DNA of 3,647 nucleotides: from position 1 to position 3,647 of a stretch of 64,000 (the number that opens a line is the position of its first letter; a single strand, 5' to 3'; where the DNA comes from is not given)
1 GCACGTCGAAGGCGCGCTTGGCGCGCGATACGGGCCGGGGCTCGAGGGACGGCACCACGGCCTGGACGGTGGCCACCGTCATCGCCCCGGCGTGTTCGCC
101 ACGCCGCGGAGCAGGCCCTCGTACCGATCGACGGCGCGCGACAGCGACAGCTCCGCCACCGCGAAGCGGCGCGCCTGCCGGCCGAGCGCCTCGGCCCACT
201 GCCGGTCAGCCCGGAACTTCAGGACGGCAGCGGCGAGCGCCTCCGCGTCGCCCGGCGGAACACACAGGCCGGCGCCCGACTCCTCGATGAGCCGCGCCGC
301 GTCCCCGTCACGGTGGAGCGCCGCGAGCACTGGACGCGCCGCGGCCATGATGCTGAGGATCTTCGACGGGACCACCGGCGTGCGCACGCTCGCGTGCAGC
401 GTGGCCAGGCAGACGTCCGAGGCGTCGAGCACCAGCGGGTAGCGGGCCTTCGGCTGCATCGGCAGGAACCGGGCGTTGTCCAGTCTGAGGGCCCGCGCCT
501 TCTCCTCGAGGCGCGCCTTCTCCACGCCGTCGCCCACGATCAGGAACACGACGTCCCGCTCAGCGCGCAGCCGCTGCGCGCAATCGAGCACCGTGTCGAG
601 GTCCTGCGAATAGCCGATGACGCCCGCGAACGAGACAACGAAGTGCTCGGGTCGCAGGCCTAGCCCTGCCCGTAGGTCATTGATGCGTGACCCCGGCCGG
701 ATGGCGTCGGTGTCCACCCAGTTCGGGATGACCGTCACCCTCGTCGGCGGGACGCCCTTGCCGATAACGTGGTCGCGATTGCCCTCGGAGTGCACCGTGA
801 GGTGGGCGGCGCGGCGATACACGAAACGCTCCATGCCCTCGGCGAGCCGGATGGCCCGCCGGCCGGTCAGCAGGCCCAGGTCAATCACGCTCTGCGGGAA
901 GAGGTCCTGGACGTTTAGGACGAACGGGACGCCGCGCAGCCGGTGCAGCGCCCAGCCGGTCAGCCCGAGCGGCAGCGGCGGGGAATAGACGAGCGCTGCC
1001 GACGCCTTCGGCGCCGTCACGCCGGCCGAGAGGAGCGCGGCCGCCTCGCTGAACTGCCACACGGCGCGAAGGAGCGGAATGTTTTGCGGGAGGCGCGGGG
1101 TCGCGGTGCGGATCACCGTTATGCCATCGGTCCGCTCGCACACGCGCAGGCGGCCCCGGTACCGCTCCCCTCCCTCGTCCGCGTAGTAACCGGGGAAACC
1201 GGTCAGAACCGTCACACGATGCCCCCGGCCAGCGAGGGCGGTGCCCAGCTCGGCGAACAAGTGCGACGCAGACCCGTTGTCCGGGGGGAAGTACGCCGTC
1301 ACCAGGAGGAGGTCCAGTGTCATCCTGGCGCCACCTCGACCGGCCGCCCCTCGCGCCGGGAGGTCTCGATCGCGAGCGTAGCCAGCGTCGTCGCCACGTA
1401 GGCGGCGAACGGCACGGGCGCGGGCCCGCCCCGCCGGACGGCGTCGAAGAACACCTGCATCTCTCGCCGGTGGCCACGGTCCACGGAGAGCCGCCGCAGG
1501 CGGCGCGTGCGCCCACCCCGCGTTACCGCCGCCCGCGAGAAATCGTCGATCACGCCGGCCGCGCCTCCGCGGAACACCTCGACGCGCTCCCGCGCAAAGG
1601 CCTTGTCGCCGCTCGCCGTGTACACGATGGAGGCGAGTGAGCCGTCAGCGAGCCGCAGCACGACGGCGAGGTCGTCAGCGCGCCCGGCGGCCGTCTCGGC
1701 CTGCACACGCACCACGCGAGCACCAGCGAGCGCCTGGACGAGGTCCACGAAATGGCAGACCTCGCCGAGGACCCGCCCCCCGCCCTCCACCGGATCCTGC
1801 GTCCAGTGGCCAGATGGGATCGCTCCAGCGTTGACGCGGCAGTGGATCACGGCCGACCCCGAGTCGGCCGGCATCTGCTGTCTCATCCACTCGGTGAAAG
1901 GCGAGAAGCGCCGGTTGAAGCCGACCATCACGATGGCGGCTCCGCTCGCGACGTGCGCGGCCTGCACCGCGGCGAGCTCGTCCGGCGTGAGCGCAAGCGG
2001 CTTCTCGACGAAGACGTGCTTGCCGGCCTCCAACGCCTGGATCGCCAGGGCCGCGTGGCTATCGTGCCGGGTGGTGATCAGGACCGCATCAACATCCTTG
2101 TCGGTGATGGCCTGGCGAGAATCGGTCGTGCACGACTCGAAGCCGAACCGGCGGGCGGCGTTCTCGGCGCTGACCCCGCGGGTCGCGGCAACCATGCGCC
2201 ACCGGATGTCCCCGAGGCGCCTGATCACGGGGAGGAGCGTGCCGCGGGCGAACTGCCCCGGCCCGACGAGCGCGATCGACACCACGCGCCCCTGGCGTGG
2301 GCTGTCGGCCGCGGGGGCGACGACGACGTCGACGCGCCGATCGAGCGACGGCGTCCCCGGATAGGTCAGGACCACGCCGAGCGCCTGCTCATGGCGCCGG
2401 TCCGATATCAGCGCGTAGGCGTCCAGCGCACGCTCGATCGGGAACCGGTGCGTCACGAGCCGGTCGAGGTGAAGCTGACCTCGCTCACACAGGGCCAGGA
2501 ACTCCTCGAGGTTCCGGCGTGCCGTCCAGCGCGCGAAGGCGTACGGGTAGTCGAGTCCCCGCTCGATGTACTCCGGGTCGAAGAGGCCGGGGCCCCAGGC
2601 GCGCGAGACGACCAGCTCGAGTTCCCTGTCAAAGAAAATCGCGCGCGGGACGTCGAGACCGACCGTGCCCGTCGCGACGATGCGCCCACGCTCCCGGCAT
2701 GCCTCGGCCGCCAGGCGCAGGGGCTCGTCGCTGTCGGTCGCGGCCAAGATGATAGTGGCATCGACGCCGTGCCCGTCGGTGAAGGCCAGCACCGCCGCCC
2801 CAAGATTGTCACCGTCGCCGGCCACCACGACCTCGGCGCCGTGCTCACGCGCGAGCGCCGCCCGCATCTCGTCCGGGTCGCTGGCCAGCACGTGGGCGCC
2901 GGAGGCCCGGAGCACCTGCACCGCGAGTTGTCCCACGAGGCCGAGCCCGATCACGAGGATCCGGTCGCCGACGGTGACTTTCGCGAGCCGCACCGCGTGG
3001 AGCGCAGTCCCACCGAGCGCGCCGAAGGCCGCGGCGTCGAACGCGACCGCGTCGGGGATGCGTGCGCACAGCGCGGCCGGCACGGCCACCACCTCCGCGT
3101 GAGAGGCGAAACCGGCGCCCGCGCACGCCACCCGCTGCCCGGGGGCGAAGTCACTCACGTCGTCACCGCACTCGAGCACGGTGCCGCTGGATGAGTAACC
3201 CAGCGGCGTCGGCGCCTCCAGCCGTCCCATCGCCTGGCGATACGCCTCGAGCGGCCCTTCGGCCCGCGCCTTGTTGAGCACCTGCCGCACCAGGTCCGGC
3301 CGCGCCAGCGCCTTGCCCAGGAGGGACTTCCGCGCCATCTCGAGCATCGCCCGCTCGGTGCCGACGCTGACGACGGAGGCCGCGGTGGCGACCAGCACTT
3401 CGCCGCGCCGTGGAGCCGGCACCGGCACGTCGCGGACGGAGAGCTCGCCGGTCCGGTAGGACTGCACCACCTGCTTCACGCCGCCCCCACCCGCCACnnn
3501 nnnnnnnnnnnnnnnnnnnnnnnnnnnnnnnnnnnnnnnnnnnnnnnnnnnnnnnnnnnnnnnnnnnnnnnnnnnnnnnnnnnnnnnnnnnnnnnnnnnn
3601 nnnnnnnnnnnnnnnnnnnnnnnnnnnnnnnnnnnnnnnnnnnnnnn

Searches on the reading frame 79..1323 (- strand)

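Call 30: search_protein_families(library=pfam, proteins=[window:79-1323:-], max_evalue=0.00001)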
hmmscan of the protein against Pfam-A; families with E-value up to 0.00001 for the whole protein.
window:79-1323:- (414 aa): 4 families
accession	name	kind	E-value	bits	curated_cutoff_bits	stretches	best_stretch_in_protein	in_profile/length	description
PF13579.12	Glyco_trans_4_4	-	8.1e-24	85.2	29.7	1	23-202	7-158/158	Glycosyl transferase 4-like domain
PF13692.12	Glyco_trans_1_4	-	4.2e-17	63.2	27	1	229-370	3-139/142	Glycosyl transferases group 1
PF13439.12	Glyco_transf_4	-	6.3e-17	62.5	28.5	1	23-206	8-169/170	Glycosyltransferase Family 4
PF00534.26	Glycos_transf_1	-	1.9e-16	60.5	26.4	1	217-386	5-171/172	Glycosyl transferases group 1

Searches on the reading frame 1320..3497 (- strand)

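Call 30: search_protein_families(library=pfam, proteins=[window:1320-3497:-], max_evalue=0.00001)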
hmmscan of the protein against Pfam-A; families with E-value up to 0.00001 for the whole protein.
window:1320-3497:- (725 aa): 6 families
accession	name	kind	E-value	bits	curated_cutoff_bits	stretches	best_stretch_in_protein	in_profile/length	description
PF01408.29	GFO_IDH_MocA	-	1e-21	78.3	24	1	407-527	2-120/120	Oxidoreductase family, NAD-binding Rossmann fold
PF00107.32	ADH_zinc_N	-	4e-14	53.1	31.8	1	188-282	2-94/129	Zinc-binding dehydrogenase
PF08240.17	ADH_N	-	2.7e-07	31.2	23.5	1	89-149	26-104/104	Alcohol dehydrogenase GroES-like domain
PF22725.1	GFO_IDH_MocA_C3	-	3.6e-07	30.7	27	1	552-641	20-116/124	GFO/IDH/MocA C-terminal domain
PF13602.12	ADH_zinc_N_2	-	5.3e-07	31.1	27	0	220-369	2-128/134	Zinc-binding dehydrogenase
PF02254.24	TrkA_N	-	1.1e-06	29.3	23.8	1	180-274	1-93/116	TrkA-N domain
